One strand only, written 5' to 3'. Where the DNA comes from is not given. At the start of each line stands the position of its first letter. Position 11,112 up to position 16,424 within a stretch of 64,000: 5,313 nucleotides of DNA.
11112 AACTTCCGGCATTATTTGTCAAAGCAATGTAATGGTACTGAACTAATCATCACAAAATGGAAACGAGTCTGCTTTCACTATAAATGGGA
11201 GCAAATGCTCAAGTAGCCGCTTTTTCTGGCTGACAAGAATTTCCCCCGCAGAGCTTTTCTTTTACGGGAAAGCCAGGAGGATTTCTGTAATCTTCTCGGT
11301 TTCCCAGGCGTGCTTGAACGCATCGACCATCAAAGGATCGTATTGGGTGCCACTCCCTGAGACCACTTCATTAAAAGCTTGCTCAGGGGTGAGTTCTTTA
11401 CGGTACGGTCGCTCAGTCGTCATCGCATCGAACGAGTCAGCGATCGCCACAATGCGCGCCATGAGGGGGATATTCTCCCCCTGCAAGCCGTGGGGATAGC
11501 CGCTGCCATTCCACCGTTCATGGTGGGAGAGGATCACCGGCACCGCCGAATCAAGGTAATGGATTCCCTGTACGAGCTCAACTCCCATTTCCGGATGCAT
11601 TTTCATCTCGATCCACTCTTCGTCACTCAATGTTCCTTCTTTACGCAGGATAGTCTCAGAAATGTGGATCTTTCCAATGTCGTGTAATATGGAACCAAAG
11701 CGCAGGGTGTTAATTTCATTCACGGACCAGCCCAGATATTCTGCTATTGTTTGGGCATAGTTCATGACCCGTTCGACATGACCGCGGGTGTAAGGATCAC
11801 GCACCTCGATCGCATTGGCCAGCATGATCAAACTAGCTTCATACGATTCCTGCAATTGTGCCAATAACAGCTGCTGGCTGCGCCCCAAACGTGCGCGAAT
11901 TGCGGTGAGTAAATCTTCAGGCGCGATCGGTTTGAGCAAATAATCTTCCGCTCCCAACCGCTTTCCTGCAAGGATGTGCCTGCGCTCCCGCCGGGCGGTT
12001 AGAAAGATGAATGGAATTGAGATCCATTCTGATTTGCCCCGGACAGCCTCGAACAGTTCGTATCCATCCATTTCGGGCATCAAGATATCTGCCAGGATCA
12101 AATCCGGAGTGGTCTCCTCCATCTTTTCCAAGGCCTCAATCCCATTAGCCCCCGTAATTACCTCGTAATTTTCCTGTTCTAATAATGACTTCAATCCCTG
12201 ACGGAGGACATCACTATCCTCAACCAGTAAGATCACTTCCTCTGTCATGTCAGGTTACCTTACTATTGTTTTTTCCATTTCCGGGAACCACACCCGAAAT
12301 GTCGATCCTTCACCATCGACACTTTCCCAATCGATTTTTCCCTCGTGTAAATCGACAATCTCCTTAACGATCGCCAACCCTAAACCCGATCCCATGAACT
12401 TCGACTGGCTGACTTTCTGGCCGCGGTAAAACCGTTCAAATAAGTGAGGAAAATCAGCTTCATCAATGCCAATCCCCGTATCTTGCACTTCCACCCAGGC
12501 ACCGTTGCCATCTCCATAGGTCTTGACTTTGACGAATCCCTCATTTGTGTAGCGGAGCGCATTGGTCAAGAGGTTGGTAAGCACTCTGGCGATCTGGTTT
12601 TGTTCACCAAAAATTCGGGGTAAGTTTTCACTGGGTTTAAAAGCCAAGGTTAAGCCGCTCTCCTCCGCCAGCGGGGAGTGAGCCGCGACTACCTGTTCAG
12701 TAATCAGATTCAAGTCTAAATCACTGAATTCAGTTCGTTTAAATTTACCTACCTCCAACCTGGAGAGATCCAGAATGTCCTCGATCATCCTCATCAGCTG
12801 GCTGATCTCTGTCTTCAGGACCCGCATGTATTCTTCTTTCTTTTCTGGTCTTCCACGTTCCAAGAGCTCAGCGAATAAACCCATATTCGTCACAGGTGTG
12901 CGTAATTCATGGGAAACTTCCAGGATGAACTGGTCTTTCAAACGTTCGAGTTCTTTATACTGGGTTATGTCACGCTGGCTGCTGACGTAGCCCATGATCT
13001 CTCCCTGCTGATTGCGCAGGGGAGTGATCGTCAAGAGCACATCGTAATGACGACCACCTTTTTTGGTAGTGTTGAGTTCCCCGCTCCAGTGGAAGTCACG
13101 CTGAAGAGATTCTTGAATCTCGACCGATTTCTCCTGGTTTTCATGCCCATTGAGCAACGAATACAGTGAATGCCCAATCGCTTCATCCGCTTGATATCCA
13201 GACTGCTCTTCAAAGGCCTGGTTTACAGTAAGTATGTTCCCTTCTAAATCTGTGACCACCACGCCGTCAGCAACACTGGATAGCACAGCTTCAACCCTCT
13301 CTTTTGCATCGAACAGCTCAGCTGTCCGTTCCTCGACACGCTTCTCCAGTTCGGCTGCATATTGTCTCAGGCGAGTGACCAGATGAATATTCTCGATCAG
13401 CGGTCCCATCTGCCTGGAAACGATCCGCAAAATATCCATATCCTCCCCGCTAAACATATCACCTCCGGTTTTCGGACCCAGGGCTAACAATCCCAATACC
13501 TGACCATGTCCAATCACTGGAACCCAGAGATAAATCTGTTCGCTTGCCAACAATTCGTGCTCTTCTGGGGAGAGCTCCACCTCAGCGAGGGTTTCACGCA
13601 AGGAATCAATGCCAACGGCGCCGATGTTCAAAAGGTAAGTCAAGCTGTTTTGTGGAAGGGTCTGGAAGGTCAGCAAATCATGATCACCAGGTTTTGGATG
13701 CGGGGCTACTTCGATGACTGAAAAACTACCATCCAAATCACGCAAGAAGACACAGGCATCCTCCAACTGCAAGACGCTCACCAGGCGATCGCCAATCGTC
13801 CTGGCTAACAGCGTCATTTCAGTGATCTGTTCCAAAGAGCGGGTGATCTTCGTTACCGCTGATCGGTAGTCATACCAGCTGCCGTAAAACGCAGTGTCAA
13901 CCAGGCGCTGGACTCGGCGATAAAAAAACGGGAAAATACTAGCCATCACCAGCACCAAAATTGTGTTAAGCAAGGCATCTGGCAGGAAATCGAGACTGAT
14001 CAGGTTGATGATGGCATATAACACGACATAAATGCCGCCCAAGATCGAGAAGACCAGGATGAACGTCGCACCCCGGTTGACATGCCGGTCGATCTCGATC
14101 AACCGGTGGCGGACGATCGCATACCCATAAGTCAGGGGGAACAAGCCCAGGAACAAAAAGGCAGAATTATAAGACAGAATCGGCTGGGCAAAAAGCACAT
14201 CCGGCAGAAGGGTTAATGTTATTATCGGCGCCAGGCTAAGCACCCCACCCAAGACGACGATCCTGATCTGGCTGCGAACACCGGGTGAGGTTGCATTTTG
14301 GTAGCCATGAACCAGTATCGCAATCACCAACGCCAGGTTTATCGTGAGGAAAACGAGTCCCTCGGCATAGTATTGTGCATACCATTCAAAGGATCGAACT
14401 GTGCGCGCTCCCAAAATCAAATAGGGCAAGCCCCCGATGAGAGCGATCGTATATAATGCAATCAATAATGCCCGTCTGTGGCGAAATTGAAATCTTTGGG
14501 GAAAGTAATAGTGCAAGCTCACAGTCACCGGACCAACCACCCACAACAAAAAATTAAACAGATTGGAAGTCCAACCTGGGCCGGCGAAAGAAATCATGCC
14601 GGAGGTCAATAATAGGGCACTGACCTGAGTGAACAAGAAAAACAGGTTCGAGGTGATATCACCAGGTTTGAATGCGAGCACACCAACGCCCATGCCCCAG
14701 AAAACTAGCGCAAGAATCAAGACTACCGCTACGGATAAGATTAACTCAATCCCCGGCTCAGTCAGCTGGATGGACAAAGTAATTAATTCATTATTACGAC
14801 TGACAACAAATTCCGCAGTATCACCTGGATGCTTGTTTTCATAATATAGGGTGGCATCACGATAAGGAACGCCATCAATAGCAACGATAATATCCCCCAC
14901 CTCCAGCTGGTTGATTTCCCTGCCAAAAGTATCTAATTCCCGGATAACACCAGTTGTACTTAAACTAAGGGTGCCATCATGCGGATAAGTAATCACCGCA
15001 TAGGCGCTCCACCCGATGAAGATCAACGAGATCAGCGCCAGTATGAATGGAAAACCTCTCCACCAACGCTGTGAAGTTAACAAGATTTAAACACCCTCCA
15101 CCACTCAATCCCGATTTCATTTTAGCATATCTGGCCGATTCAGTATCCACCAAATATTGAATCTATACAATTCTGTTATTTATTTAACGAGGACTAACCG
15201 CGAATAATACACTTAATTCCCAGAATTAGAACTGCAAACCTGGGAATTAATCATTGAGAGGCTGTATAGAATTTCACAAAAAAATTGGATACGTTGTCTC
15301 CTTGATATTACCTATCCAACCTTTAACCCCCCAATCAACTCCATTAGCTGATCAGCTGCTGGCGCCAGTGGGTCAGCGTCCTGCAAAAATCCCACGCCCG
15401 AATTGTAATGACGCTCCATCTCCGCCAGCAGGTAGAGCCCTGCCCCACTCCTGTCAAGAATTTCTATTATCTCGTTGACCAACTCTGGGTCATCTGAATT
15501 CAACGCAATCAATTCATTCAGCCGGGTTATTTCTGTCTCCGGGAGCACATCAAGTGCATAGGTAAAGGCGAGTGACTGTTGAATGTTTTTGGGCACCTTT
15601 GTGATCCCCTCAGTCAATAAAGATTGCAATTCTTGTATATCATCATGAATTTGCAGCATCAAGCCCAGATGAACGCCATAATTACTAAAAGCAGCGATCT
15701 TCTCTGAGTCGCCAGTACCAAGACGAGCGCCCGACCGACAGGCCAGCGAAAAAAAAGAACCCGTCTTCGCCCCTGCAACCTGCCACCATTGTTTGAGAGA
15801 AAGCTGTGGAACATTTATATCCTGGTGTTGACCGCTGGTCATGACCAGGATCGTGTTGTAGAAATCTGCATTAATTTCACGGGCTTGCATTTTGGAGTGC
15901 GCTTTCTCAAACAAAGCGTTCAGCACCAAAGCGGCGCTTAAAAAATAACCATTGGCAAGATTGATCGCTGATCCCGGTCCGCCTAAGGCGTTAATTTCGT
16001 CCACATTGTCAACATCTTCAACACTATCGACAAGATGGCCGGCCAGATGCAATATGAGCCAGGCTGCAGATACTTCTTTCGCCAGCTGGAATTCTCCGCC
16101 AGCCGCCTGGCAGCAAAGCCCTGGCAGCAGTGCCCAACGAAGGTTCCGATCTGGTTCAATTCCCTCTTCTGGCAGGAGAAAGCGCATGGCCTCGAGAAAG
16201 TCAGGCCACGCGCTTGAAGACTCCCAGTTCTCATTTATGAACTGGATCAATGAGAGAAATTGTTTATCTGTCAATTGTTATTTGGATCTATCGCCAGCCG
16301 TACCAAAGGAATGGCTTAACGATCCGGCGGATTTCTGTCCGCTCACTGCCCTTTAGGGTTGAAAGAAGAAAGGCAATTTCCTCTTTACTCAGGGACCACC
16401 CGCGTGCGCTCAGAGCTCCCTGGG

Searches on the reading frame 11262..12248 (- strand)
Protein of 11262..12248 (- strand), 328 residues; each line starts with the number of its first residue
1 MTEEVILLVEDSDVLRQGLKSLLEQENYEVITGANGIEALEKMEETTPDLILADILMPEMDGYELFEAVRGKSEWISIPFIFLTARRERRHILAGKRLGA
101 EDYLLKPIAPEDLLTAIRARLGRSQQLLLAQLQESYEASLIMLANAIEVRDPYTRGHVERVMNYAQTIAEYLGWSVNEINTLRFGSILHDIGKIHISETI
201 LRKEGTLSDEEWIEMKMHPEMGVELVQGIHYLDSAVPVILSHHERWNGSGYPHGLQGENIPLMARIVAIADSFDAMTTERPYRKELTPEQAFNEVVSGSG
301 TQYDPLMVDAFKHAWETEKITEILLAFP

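Call 50: search_protein_families(library=pfam, proteins=[window:11262-12248:-], max_evalue=0.00001)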
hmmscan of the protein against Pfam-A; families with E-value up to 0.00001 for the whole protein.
window:11262-12248:- (328 aa): 3 families
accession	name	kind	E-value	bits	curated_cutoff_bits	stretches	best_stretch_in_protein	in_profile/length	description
PF13487.12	HD_5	-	2e-38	132.2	27.2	1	142-305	2-168/170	HD domain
PF00072.30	Response_reg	-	4.9e-29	101.2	30.2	1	6-118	1-111/111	Response regulator receiver domain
PF01966.28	HD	-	2.7e-23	82.9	22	1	156-276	3-116/116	HD domain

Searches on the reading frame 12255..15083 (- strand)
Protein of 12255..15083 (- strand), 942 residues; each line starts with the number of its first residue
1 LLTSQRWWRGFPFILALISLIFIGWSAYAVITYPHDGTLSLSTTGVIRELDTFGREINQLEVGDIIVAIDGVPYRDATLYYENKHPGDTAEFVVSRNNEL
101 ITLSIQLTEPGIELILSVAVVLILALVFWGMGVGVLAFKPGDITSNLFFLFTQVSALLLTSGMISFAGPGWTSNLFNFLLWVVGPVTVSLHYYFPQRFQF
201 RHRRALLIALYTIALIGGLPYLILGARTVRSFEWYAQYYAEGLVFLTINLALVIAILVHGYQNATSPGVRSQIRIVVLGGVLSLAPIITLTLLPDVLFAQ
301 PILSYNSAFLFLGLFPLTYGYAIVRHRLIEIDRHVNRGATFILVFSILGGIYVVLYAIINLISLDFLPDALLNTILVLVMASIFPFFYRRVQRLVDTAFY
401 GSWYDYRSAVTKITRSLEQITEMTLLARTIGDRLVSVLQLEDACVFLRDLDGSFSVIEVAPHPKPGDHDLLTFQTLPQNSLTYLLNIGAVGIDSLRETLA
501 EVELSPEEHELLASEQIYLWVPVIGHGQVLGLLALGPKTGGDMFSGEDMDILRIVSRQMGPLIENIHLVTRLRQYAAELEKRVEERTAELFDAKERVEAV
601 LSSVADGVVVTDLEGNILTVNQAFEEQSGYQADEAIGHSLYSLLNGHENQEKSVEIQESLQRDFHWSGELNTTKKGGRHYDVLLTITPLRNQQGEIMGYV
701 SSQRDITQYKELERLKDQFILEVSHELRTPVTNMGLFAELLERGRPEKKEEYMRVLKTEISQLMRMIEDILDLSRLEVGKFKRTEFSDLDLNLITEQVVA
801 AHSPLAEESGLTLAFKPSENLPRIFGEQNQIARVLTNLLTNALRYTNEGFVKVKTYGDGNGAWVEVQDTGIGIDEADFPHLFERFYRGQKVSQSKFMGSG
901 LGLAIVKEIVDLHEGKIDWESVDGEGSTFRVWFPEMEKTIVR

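Call 50: search_protein_families(library=pfam, proteins=[window:12255-15083:-], max_evalue=0.00001)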
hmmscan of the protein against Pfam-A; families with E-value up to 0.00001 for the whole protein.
window:12255-15083:- (942 aa): 7 families
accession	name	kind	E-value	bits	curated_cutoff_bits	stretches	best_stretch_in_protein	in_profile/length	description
PF02518.31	HATPase_c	-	3.6e-28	98.6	26.4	1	827-935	2-109/111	Histidine kinase-, DNA gyrase B-, and HSP90-like ATPase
PF13426.13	PAS_9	-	2e-18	67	27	1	606-708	2-103/103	PAS domain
PF00989.32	PAS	-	5.7e-17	62.2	22.6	1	595-706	1-113/113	PAS fold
PF00512.31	HisKA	-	9e-17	61.3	26.9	1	716-777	2-64/66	His Kinase A (phospho-acceptor) domain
PF08448.16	PAS_4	-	1.8e-15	57.6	23.1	1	601-708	1-107/110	PAS fold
PF13188.13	PAS_8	-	3.6e-07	30.3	21.8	1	595-648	1-54/65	PAS domain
PF08447.18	PAS_3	-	3.5e-06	27.6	25.6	1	618-700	2-86/89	PAS fold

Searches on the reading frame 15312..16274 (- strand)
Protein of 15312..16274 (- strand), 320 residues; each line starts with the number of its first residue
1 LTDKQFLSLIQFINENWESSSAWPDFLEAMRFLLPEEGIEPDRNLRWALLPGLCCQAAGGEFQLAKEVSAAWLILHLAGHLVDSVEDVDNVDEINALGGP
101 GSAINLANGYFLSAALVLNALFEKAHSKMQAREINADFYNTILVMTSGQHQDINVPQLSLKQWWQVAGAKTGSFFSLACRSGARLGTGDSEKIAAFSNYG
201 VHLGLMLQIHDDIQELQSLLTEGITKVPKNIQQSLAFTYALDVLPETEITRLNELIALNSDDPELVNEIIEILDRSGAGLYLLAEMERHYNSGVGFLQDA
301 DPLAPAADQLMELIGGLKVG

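Call 51: search_protein_families(library=pfam, proteins=[window:15312-16274:-], max_evalue=0.00001)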
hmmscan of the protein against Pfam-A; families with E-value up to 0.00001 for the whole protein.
window:15312-16274:- (320 aa): 1 family
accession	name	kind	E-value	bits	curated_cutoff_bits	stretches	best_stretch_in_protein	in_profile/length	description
PF00348.22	polyprenyl_synt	-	2.3e-16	60.2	27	1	56-272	29-250/251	Polyprenyl synthetase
